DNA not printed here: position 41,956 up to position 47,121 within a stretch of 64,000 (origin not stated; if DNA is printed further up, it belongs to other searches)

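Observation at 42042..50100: Operon headed by a 1,621-aa HD / helical-repeat / NadD-like / GNAT-like / PRTase-like fusion protein with dehydrogenase, flavoprotein and aldolase partners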

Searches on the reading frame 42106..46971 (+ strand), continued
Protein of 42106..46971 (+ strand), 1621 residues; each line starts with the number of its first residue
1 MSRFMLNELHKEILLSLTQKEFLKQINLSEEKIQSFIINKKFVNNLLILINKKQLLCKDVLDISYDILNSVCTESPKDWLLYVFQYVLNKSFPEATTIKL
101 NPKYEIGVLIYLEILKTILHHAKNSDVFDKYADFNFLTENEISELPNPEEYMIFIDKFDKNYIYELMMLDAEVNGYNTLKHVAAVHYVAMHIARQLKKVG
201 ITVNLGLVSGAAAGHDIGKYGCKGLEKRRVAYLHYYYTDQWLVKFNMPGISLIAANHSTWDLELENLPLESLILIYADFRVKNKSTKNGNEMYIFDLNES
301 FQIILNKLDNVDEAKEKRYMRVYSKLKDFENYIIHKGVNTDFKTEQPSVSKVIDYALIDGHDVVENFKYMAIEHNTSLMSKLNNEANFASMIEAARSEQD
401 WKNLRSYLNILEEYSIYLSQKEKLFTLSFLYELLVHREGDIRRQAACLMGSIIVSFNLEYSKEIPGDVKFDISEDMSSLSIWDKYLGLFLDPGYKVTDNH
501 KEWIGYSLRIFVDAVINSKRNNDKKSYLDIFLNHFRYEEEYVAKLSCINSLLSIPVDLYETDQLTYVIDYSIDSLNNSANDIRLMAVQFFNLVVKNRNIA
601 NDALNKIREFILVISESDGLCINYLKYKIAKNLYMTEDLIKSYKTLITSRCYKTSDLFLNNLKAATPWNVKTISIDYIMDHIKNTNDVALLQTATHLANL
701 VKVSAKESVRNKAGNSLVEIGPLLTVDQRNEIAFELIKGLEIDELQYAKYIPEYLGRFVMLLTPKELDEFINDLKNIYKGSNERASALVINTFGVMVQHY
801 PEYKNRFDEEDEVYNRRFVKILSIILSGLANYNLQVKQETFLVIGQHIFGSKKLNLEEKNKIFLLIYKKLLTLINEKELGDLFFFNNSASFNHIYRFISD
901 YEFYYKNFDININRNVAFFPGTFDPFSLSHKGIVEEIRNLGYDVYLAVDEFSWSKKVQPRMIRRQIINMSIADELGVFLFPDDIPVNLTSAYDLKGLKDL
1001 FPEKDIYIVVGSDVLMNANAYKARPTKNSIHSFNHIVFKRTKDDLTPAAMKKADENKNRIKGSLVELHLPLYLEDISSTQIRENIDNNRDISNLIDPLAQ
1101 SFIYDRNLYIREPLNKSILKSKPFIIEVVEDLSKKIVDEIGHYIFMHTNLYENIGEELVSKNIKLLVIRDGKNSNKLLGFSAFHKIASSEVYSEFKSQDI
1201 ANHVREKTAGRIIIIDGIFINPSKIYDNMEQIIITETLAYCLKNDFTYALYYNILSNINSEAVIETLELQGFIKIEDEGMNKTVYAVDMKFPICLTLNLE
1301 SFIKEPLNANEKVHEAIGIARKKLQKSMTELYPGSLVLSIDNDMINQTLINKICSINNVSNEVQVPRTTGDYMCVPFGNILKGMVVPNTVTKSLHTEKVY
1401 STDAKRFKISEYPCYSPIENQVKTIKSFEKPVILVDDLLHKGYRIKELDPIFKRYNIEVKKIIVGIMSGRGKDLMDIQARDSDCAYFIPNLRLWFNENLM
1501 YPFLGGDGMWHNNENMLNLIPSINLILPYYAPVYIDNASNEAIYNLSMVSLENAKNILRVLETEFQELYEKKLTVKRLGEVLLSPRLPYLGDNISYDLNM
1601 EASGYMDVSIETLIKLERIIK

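Call 18: search_solved_structures(query=A1, max_evalue=10, show_alignments=3)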
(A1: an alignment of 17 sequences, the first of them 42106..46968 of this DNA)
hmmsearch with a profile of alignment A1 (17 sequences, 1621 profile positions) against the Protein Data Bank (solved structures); distinct sequences matched with E-value up to 10: 25.
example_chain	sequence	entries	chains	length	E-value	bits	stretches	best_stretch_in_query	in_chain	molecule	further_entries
2vrw_B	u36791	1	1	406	0.013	16.2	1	537-637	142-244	PROTO-ONCOGENE VAV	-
3bji_A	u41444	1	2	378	0.014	16.1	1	538-637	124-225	Proto-oncogene vav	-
6new_A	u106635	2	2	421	0.017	15.8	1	539-637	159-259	Proto-oncogene vav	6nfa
6nf1_A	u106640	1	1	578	0.029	15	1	539-637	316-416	Proto-oncogene vav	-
3ky9_A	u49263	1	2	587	0.029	15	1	539-637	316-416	Proto-oncogene vav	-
5jbn_A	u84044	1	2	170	0.045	14.4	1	914-950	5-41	Phosphopantetheine adenylyltransferase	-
1b6t_A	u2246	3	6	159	0.054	14.1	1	914-950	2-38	PROTEIN (PHOSPHOPANTETHEINE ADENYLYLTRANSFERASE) | PHOSPHOPANTETHEINE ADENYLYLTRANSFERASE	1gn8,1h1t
6cck_A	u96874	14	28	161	0.056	14.1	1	914-950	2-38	Phosphopantetheine adenylyltransferase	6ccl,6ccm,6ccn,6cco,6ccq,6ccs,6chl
6b7a_A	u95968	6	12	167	0.06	14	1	914-950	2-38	Phosphopantetheine adenylyltransferase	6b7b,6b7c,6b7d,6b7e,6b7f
1qjc_A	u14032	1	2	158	0.069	13.8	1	915-950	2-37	PHOSPHOPANTETHEINE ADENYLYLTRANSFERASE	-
1kku_A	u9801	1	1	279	0.07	13.8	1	1072-1116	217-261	NICOTINAMIDE MONONUCLEOTIDE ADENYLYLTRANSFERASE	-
1kqn_A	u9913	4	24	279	0.099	13.2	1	1074-1116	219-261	NICOTINAMIDE MONONUCLEOTIDE ADENYLYL TRANSFERASE | Nicotinamide/nicotinic acid mononucleotide adenylyltransferase 1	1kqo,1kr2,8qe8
1gzu_A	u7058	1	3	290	0.1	13.2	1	1074-1116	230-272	NICOTINAMIDE MONONUCLEOTIDE ADENYLYL TRANSFERASE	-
8i8i_A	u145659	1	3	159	0.19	12.3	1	917-950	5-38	Phosphopantetheine adenylyltransferase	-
3h05_A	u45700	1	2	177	0.27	11.8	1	914-1022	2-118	uncharacterized protein VPA0413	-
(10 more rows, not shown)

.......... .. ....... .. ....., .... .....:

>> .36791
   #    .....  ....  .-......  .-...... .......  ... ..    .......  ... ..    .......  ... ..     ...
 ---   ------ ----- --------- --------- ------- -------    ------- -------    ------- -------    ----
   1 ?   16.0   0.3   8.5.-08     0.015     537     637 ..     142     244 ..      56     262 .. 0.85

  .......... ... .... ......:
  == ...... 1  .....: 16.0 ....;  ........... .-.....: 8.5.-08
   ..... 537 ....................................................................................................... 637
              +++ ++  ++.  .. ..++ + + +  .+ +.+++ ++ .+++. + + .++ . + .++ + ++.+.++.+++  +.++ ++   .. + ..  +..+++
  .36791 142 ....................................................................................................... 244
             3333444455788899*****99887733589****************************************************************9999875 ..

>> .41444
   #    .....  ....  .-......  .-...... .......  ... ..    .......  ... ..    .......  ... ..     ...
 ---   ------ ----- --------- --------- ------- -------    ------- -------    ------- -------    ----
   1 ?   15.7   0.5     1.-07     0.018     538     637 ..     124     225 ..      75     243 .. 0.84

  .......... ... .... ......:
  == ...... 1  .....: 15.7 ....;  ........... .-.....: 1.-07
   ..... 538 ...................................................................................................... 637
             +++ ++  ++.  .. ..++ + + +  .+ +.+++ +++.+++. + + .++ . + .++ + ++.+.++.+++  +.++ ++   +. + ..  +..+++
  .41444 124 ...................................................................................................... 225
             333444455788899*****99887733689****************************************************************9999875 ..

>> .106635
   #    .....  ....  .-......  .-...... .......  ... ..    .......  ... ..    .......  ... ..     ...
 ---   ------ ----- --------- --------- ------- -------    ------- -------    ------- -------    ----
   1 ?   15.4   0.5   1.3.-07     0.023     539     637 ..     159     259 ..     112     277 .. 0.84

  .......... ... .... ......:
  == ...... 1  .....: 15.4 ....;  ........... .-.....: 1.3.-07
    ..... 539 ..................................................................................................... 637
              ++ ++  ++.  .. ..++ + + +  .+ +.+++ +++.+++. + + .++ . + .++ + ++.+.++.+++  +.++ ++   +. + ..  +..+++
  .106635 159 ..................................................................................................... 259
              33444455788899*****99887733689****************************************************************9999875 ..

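Call 26: search_protein_families(library=padloc, proteins=[window:42106-46971:+], max_evalue=0.01)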
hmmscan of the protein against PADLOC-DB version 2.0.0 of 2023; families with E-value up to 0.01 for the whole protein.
window:42106-46971:+ (1621 aa): 0 families

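Call 29: find_related_loci(query=A1, collection=genome_contigs, flank=10000)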
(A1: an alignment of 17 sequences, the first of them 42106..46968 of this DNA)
Query A1 (1621 aa) in genome_contigs; peptide patterns used: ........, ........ (x = any residue, [..] = any of these).
600 stretches matched a pattern (row limit reached: there are more); 342 encode a relative of the query (tblastn E <= 1e-3); the best 80 are kept; 80 distinct loci.
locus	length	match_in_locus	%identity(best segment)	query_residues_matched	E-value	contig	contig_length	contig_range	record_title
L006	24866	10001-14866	86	1-1621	0e+0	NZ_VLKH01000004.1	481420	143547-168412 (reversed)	Sedimentibacter saalensis strain DSM 13558 LY60DRAFT_scaffold00004.4, whole genome shotgun sequence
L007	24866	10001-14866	86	1-1621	0e+0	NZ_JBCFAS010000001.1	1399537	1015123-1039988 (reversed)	MAG: Sedimentibacter sp. isolate metabat2.bin.1 NODE_3_length_1399537_cov_79.433602, whole genome shotgun sequence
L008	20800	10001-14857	78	1-1618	0e+0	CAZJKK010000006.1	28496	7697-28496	MAG TPA_asm: uncultured Clostridia bacterium isolate SRP263991_co7_562 genome assembly, contig: NODE_2277_length_28496_c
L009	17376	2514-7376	74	1-1621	0e+0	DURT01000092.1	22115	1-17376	MAG TPA_asm: Tissierellia bacterium isolate AS25fmACSIPFO_90 76446_AS25, whole genome shotgun sequence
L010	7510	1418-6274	74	1-1621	0e+0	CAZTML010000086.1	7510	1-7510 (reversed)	MAG TPA_asm: uncultured Clostridia bacterium isolate SRP294416_co2_417 genome assembly, contig: NODE_16529_length_7510_c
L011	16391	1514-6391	53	1-1621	0e+0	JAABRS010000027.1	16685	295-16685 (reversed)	MAG: Clostridia bacterium isolate S08.Bin039 Scaffold_27, whole genome shotgun sequence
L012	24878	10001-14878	53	1-1621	0e+0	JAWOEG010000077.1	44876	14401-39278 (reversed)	MAG: Eubacteriales bacterium isolate BLK5-3.bin.158 k191_2064040, whole genome shotgun sequence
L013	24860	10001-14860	48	1-1620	0e+0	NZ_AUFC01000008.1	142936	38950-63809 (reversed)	Anaerovorax odorimutans DSM 5092 K292DRAFT_scaffold00006.6_C, whole genome shotgun sequence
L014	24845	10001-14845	47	8-1620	0e+0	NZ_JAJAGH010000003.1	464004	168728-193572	Hominibacterium faecale strain SF3 contig3, whole genome shotgun sequence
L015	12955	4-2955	74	638-1621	0e+0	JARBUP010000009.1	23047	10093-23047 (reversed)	MAG: Bacillota bacterium isolate L_E1_T20_C_bin.8 scaffold_2662, whole genome shotgun sequence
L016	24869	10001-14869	46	1-1620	0e+0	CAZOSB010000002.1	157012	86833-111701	MAG TPA_asm: uncultured Anaerovorax sp. isolate SRP242652_co4_52 genome assembly, contig: NODE_23_length_157012_cov_30.5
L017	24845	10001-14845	46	6-1620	0e+0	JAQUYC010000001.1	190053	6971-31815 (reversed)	MAG: Eubacteriales bacterium isolate STD2_228 NODE_136_length_190053_cov_6.432842_Sandtown_D2, whole genome shotgun sequ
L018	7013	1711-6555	45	5-1620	0e+0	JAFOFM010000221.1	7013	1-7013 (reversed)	MAG: Peptococcaceae bacterium isolate RGIG420 Dairy_cattle_Colon-6__c603073, whole genome shotgun sequence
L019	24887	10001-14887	45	1-1620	0e+0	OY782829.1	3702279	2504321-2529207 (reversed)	MAG: Anaerovoracaceae bacterium isolate 4d0eff97-7de3-49ad-953d-66426f0db4f8 genome assembly, chromosome: 1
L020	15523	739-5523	45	22-1620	0e+0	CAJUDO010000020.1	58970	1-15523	MAG TPA_asm: uncultured Peptococcaceae bacterium isolate MGBC129548 genome assembly, contig: MGBC129548.20, whole genome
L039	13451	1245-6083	42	1-1619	0e+0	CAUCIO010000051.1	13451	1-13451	MAG TPA_asm: uncultured Clostridium sp. isolate ERR9578168_bin.27_MetaWRAP_v1.3_MAG genome assembly, contig: ERZ18533893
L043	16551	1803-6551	43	8-1617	0e+0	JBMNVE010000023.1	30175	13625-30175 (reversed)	MAG: Anaerovoracaceae bacterium isolate SBF912SR6HQ0017 scaffold_2618_c1, whole genome shotgun sequence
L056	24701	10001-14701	42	17-1621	0e+0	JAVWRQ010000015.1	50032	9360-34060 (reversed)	MAG: Clostridium sp. isolate CGS3Y2-bin62 NODE_535_length_50032_cov_11.620545, whole genome shotgun sequence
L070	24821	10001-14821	41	6-1618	0e+0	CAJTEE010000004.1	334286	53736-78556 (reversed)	Lachnospiraceae bacterium isolate C57_80_CC_BP genome assembly, contig: MGBC000176.4, whole genome shotgun sequence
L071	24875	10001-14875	41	1-1617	0e+0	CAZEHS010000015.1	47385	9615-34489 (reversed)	MAG TPA_asm: uncultured Peptostreptococcaceae bacterium isolate SRP302447_co2_799 genome assembly, contig: NODE_2166_len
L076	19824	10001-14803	43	9-1621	0e+0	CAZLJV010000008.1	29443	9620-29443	MAG TPA_asm: uncultured Oscillospiraceae bacterium isolate SRP350583_co1_138 genome assembly, contig: NODE_2556_length_2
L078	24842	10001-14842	39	5-1617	0e+0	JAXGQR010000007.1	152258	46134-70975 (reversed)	MAG: Dehalobacterium sp. isolate AnMBR.bin330 bin330_7, whole genome shotgun sequence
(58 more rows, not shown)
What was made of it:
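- ORF1 identity falls roughly in step with taxonomy (call 29).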

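Call 36: search_protein_families(library=pfam, alignment_id=A1, max_evalue=1)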
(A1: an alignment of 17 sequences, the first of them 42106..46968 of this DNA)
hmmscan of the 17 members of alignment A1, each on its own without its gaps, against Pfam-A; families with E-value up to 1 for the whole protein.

A. member 1, window:42106-46968:+ (1621 aa): 3 families
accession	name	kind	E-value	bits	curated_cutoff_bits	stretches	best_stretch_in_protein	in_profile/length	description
PF01467.32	CTP_transf_like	-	2e-07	31.7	21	1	918-1083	1-132/133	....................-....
PF04558.20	tRNA_synt_1c_R1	-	0.085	13.3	28.6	1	21-92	5-79/162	Glutaminyl-tRNA synthetase, non-specific RNA binding region part 1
PF10755.14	DUF2585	-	0.75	10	25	0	564-625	89-149/164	Protein of unknown function (DUF2585)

B. families by the number of members that match (of 17 scanned): 18 families
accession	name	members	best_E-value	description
PF01467.32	CTP_transf_like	17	2.7e-08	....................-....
PF01966.28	HD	6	0.0022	HD domain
PF00156.33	Pribosyltran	4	9.7e-06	Phosphoribosyl transferase domain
PF13495.12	Phage_int_SAM_4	2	0.035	Phage integrase, N-terminal SAM-like domain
PF02985.28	HEAT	2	0.17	HEAT repeat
PF19006.5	DUF5735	1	0.0043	Family of unknown function (DUF5735)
PF22928.2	INTS1_R4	1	0.043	Integrator complex subunit 1, R4 domain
PF00358.26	PTS_EIIA_1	1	0.063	phosphoenolpyruvate-dependent sugar phosphotransferase system, EIIA 1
PF04558.20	tRNA_synt_1c_R1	1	0.085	Glutaminyl-tRNA synthetase, non-specific RNA binding region part 1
PF22597.2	DYN_lid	1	0.088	Dynein heavy chain, ATPase lid domain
PF23206.1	PCDH15_12th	1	0.15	PCDH15-like domain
PF13045.11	DUF3905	1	0.19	Protein of unknown function (DUF3905)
PF02233.22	PNTB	1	0.2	NAD(P) transhydrogenase beta subunit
PF13376.11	OmdA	1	0.23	Bacteriocin-protection, YdeI or OmpD-Associated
PF23271.1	HEAT_GCN1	1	0.23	Stalled ribosome sensor GCN1-like, HEAT repeats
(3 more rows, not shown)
